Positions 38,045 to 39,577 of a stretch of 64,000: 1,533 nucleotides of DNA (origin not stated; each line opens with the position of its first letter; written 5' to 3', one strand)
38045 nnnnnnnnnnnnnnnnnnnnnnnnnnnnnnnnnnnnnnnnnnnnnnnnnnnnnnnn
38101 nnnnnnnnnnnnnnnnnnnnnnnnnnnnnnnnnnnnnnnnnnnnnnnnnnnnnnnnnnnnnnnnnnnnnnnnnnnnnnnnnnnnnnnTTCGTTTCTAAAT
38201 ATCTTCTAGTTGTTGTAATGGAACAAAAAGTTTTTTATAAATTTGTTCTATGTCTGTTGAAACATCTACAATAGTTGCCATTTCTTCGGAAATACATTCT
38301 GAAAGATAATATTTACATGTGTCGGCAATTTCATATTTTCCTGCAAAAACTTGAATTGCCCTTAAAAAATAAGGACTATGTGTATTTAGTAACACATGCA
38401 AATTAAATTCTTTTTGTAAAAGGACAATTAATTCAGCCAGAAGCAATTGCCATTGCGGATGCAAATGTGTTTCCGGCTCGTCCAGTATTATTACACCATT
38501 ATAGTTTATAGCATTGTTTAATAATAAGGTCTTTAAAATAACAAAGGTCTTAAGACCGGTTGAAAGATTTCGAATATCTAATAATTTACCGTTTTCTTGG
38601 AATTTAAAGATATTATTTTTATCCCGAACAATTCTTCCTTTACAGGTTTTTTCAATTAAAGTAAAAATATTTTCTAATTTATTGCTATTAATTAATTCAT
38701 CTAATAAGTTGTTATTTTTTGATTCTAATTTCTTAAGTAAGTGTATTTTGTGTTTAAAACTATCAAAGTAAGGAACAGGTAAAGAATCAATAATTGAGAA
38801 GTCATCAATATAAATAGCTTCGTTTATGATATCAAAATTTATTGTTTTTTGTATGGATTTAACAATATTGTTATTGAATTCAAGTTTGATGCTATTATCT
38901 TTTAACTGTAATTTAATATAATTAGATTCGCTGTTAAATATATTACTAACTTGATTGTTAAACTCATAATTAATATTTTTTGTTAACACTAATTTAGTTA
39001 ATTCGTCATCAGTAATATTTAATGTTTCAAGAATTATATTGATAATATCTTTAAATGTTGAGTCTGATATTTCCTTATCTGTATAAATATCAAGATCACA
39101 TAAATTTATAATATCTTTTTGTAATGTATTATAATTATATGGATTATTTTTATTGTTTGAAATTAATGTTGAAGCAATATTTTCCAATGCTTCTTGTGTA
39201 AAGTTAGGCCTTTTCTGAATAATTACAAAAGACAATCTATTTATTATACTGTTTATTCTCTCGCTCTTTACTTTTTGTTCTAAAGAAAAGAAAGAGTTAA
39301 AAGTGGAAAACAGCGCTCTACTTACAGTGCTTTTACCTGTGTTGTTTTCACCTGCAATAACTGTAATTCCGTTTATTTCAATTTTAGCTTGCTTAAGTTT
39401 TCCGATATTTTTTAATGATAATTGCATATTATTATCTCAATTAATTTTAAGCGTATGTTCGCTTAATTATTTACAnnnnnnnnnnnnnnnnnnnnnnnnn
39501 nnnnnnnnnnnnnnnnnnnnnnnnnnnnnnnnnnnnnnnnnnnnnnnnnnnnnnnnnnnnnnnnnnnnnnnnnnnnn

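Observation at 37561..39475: AT-rich two-gene insertion at the conserved ilvC|rep junction is a candidate uncharacterised defence module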

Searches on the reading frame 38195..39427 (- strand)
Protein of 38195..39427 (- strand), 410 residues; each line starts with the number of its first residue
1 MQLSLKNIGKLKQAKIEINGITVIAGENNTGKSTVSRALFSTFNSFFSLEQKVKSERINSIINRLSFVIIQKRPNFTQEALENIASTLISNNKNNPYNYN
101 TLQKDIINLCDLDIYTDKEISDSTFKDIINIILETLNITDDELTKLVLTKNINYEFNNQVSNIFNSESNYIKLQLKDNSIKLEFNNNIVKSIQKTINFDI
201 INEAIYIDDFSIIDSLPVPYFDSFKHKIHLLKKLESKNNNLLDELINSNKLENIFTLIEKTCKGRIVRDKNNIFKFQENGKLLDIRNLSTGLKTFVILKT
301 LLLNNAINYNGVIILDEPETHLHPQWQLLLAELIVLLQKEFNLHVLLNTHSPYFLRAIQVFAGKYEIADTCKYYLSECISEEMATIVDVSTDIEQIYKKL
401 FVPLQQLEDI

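Call 3: search_protein_families(library=padloc, proteins=[window:38195-39427:-], max_evalue=1)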
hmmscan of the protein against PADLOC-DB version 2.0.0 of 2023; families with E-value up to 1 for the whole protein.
window:38195-39427:- (410 aa): 115 families (the best 25 are shown)
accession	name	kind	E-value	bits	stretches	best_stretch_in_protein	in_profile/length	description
PDLC04033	PD-T4-4_A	-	3.7e-25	87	2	140-358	164-373/460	-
PDLC02979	AriA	-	3.8e-22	77.6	1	2-355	5-373/373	-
PDLC04214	HEC-02A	-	2.6e-21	74.3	2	244-368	171-295/338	-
PDLC02980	AriA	-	7.3e-18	63.6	1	21-355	1-303/304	-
PDLC04146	HEC-02B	-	1.6e-16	58.3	2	249-397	177-324/344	-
PDLC04213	HEC-02A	-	2.3e-16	58.3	2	166-364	81-285/337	-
PDLC03878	NsnB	-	4.7e-16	57.5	1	2-366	4-292/345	-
PDLC04032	PD-T4-4_A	-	1.9e-15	54.8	2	1-55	1-58/474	-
PDLC04664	PDC-M47A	-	1.6e-14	51.8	2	1-91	1-89/461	-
PDLC04244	PDC-M01A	-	1.8e-14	51.4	1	226-399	270-443/482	-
PDLC00285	PtuA1|PtuA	-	3.4e-14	50.9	1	17-355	24-330/432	AAA ATPase domain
PDLC00271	PtuA1|PtuA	-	5e-14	50.7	1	2-357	5-324/421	AAA ATPase domain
PDLC00062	GajA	-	4.7e-13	46.4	2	307-359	300-348/639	AAA ATPase domain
PDLC00283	PtuA1|PtuA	-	1.2e-12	45.8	1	14-353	21-342/448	AAA ATPase domain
PDLC00305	PtuA1|PtuA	-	3.3e-12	44.5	2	239-357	162-290/392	AAA ATPase domain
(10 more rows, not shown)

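Call 4: search_protein_families(library=pfam, proteins=[window:38195-39427:-], max_evalue=1)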
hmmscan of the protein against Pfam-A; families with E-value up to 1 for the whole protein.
window:38195-39427:- (410 aa): 9 families
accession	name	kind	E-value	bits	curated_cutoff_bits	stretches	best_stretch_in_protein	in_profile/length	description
PF13175.12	AAA_15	-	2.8e-17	63.8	32.1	1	2-354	5-373/374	AAA ATPase domain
PF13304.12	AAA_21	-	2.6e-16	61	27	1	21-355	1-303/304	AAA domain, putative AbiEii toxin, Type IV TA system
PF02463.25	SMC_N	-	8.1e-06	25.9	40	1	13-363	17-210/220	RecF/RecN/SMC N terminal domain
PF13555.12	AAA_29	-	0.0022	18.2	27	1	3-35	4-38/61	P-loop containing region of AAA domain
PF13514.12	AAA_27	-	0.0023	18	22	1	2-42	5-49/206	AAA domain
PF13401.12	AAA_22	-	0.0096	16.7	27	1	20-54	6-33/130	AAA domain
PF13476.12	AAA_23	-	0.037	15.1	27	1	2-253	1-184/201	AAA domain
PF01926.29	MMR_HSR1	-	0.043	14.4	21.9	0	23-42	3-22/113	50S ribosome-binding GTPase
PF16266.10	DUF4919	-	0.046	14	29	0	52-161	45-154/186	Domain of unknown function (DUF4919)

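Call 5: search_protein_families(library=ncbifam, proteins=[window:38195-39427:-], max_evalue=1)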
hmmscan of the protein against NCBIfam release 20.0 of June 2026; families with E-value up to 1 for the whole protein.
window:38195-39427:- (410 aa): 23 families
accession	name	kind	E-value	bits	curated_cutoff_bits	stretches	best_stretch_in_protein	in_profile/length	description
NF041760.1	PtuA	equivalog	2.6e-11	43.1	500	2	245-358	297-423/524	retron Ec78 anti-phage system effector ATPase PtuA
TIGR04520.1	ECF_ATPase_1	equivalog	0.00015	21.3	315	2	287-351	136-196/269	energy-coupling factor transporter ATPase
NF047739.1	antiphage_MADS3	equivalog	0.0011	18.2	420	1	294-359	321-383/427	methylation-associated defense system AAA family ATPase MAD3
NF008449.1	PRK11300.1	equivalog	0.0014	18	362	1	310-351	172-213/255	high-affinity branched-chain amino acid ABC transporter ATP-binding protein LivG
NF010157.0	PRK13636.1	equivalog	0.0014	17.8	463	1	310-351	160-201/285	cobalt transporter ATP-binding subunit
TIGR04521.1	ECF_ATPase_2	equivalog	0.003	16.7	330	1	287-351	144-204/279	energy-coupling factor transporter ATPase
NF007090.0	PRK09544.1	equivalog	0.0032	17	306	1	285-352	118-181/251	zinc ABC transporter ATP-binding protein ZnuC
NF010068.0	PRK13548.1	equivalog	0.0036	16.4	261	0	16-43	28-55/261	heme ABC transporter ATP-binding protein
NF010060.0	PRK13537.1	equivalog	0.0044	16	521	1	283-350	142-204/314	nodulation factor ABC transporter ATP-binding protein NodI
NF040873.1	AztA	equivalog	0.0049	16.5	220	1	14-39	13-38/191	zinc ABC transporter ATP-binding protein AztA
TIGR03410.1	urea_trans_UrtE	equivalog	0.007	15.8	285.8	0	15-44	22-51/230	urea ABC transporter ATP-binding subunit UrtE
NF010155.0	PRK13634.1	equivalog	0.0098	15.2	413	1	311-351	165-205/290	energy-coupling factor ABC transporter ATP-binding protein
TIGR02770.1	nickel_nikD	equivalog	0.016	14.6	318.7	1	310-351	144-185/230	nickel import ATP-binding protein NikD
NF010059.0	PRK13536.1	equivalog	0.017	13.9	549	1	285-350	172-232/342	nodulation factor ABC transporter ATP-binding protein NodI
NF007613.0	PRK10261.1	equivalog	0.024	13.1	1077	1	288-351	169-228/623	glutathione ABC transporter ATP-binding protein GsiA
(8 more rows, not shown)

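Call 17: search_protein_families(library=phrogs, proteins=[window:38195-39427:-], max_evalue=1)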
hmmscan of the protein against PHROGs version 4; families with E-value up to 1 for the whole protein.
window:38195-39427:- (410 aa): 15 families
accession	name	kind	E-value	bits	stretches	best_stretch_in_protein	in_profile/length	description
phrog_14430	-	unknown function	7.2e-33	115.5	2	247-408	275-433/444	-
phrog_8323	-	unknown function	1.4e-13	51.3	1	3-364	54-370/623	-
phrog_3940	-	unknown function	1.1e-12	48.6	1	2-387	7-326/537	-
phrog_7507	-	unknown function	4e-11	43.9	1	230-352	321-447/483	-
phrog_9802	-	unknown function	5.9e-10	39.7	1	3-358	8-331/438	-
phrog_4747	-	unknown function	1.1e-08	35.6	1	3-357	6-381/610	-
phrog_293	-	moron, auxiliary metabolic gene and host takeover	1.4e-08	34.2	2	312-358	289-335/1058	ABC transporter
phrog_8066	-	unknown function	1.3e-07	31.8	1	230-357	309-431/522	-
phrog_13167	-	unknown function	4.8e-06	26.7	2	303-360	331-387/477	-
phrog_19212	-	unknown function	0.00042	20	1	275-335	326-385/550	-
phrog_9951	-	unknown function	0.002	19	1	346-409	82-137/144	-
phrog_1499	-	unknown function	0.0042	17.4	1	2-179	7-179/427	-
phrog_5868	-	unknown function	0.039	15.4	1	104-140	39-77/88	-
phrog_25363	-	unknown function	0.062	14.5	1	2-39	9-47/77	-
phrog_24145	-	unknown function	0.097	13.6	0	276-325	29-75/143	-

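Call 27: find_homologous_proteins(query=window:38195-39427:-, max_evalue=1e-10)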
Query window:38195-39427:- (410 aa): 4537 proteins with E <= 1e-10 among 8000 candidates; the best 120 are listed.
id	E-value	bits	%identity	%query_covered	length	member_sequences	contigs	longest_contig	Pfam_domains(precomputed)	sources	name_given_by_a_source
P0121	8.7e-254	860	99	100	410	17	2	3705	PF13175.13,PF02463.26,PF13304.13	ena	-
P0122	1.3e-235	800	94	100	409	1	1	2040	PF13175.13,PF13304.13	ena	-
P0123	4.5e-216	735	100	86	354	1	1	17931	PF13175.13,PF13304.13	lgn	-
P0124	2.7e-147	509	100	62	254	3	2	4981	-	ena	-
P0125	6.6e-110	386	48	100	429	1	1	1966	PF13175.13,PF13304.13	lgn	-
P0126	1.8e-109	385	48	100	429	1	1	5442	PF13175.13,PF13304.13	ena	-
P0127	2.2e-109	384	48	100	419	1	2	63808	PF13175.13,PF13304.13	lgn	-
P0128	3.4e-109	384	49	100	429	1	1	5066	PF13175.13,PF13304.13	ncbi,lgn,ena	-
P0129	3.5e-109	384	48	100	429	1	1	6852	PF13175.13,PF13304.13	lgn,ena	-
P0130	3.6e-109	384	48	100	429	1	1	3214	PF13175.13,PF13304.13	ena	-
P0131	4.4e-109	383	48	100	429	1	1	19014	PF13175.13,PF13304.13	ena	-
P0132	4.8e-109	383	48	100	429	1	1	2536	PF13175.13,PF13304.13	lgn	-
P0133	5.5e-109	383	48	100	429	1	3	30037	PF13175.13,PF13304.13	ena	-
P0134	5.8e-109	383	48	100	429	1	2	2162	PF13175.13,PF13304.13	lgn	-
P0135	6.1e-109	383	48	100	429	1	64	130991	PF13175.13,PF13304.13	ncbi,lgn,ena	-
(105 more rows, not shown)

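Call 48: search_solved_structures(query=window:38195-39427:-, max_evalue=0.01)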
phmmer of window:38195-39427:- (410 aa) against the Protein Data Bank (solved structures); distinct sequences matched with E-value up to 0.01: 15.
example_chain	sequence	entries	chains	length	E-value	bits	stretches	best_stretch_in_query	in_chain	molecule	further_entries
9kjx_B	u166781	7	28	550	2.1e-08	37.2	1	291-359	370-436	AAA family ATPase | Retron I-A effector PtuA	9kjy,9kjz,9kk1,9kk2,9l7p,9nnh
9u9y_A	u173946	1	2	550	2.7e-08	36.8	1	291-359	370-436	AAA family ATPase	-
9nnk_C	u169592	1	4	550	3.2e-08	36.6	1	284-359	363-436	Retreon I-A effector PtuA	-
9vkz_A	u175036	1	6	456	5.1e-08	35.9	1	292-359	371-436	Retron Ec78 probable ATPase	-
22bu_B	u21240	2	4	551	5.2e-08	35.9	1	293-360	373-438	AAA family ATPase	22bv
9nnb_C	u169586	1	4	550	5.4e-08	35.8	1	291-359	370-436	Retron I-A effector PtuA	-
9vh1_D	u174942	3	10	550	6.7e-08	35.5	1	292-359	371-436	Retron Ec78 probable ATPase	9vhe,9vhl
22et_E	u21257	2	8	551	6.8e-07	32.2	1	293-360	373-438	PtuA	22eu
9n69_A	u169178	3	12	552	7.3e-07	32.1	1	213-358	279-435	AAA family ATPase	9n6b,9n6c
6p74_A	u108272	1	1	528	3.8e-06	29.7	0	288-356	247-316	Putative ATP-dependent endonuclease of the OLD family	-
9e8z_C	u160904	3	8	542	0.0002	24.1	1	279-358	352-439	Retron Ec83 probable ATPase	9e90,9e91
8ux9_B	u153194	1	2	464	0.0027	20.4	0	279-356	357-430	AriA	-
8v45_A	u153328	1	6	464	0.0027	20.4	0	279-356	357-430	AriA antitoxin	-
8ee4_A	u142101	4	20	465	0.0045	19.6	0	303-358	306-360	PtuA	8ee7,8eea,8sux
8v46_A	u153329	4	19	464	0.007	19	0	279-356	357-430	AriA antitoxin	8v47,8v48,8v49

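Call 71: predict_structure(alignment_id=A6)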
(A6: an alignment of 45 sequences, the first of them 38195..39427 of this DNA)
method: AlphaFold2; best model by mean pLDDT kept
length: 410 residues; sequences in the alignment: 45
mean_pLDDT: 86.6   pTM: 0.86
mean pLDDT of the five models: 86.6, 85.7, 85.4, 84.0, 84.0
residues with pLDDT >= 90: 202; 70-90: 172; 50-70: 36; < 50: 0
segments of 3 or more residues with pLDDT < 50: none
pLDDT, mean of each block of 10 residues (from residue 1): 95 95 93 95 92 93 84 77 92 90 88 60 83 93 94 91 84 94 94 84 88 67 75 75 64 76 78 83 86 86 85 91 86 94 94 94 96 94 93 92 83
secondary structure, 60 per line:
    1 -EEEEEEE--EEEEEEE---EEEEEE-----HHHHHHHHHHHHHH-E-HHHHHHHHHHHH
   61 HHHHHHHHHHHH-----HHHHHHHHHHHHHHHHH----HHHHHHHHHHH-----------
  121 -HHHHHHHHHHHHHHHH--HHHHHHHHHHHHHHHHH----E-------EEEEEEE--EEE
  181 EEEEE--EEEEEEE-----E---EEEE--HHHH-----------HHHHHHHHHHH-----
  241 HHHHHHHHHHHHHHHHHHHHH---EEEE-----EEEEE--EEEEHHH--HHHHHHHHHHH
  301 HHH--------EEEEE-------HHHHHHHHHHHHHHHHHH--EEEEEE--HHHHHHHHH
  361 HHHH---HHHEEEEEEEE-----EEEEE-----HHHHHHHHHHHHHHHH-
elements in order: E2-8 E11-17 E21-26 H32-45 H49-72 H78-94 H99-109 H122-137 H140-156 E169-175 E178-185 E188-194 E204-207 H210-213 H225-235 H241-261 E265-268 E274-278 E281-284 H290-303 E312-316 H324-341 E344-349 H352-364 E371-378 E384-388 H394-409

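Call 75: fold_search(model_id=the predicted structure, library=pdb)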
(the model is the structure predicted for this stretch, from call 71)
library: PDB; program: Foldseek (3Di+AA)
matches with E <= 10: 971; with E <= 0.001: 149
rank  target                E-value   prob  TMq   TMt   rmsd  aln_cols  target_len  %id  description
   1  8sux_C                5.5e-09  1.00  0.38  0.41  13.6       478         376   14  Structure of E. coli PtuA hexamer (released 2024-01-10)
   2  4nck_B                1.3e-08  1.00  0.42  0.54  11.1       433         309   12  Crystal Structure of Pyrococcus furiosis Rad50 R797G mutation (released 2014-03-05)
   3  9n69_C                2.2e-08  1.00  0.40  0.37  15.5       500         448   13  Structure of the retron IA complex with HNH nuclease in the "down" orientation (released 2025-04-23)
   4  4ncj_A                3.0e-08  1.00  0.44  0.56  10.9       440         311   14  Crystal Structure of Pyrococcus furiosis Rad50 R805E mutation with ADP Beryllium Flouride (released 2014-03-05)
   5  5h68_A                5.0e-08  1.00  0.45  0.56  10.4       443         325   11  Crystal structure of an engaged dimer of the Geobacillus stearothermophilus SMC head domain (released 2017-03-15)
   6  5dny_D                6.4e-08  1.00  0.42  0.48  13.8       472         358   15  Structure of the ATPrS-Mre11/Rad50-DNA complex (released 2016-02-24)
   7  9n69_D                6.8e-08  1.00  0.38  0.37  14.6       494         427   14  Structure of the retron IA complex with HNH nuclease in the "down" orientation (released 2025-04-23)
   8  4ncj_C                7.1e-08  1.00  0.43  0.54  11.5       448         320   14  Crystal Structure of Pyrococcus furiosis Rad50 R805E mutation with ADP Beryllium Flouride (released 2014-03-05)
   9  4nck_A                7.9e-08  1.00  0.40  0.50  10.9       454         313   12  Crystal Structure of Pyrococcus furiosis Rad50 R797G mutation (released 2014-03-05)
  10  9n6b_C                7.9e-08  1.00  0.40  0.38  14.7       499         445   13  Structure of the retron IA complex with HNH nuclease in the "up" orientation (released 2025-04-23)
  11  8ee4_D                9.7e-08  1.00  0.39  0.41  12.9       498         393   12  Structure of PtuA (released 2024-01-03)
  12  8sux_F                1.1e-07  1.00  0.38  0.42  13.2       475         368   12  Structure of E. coli PtuA hexamer (released 2024-01-10)
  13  5dny_B                1.3e-07  1.00  0.43  0.48  11.9       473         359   14  Structure of the ATPrS-Mre11/Rad50-DNA complex (released 2016-02-24)
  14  9e91_A                1.4e-07  1.00  0.36  0.37  12.6       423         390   14  Ec83 Retron PtuA Dimer bound to ATP (released 2025-07-02)
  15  9lpa_B                1.5e-07  1.00  0.33  0.19  18.8       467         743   13  The cryo-EM structure of retron Eco8 in an active state (released 2025-11-19)
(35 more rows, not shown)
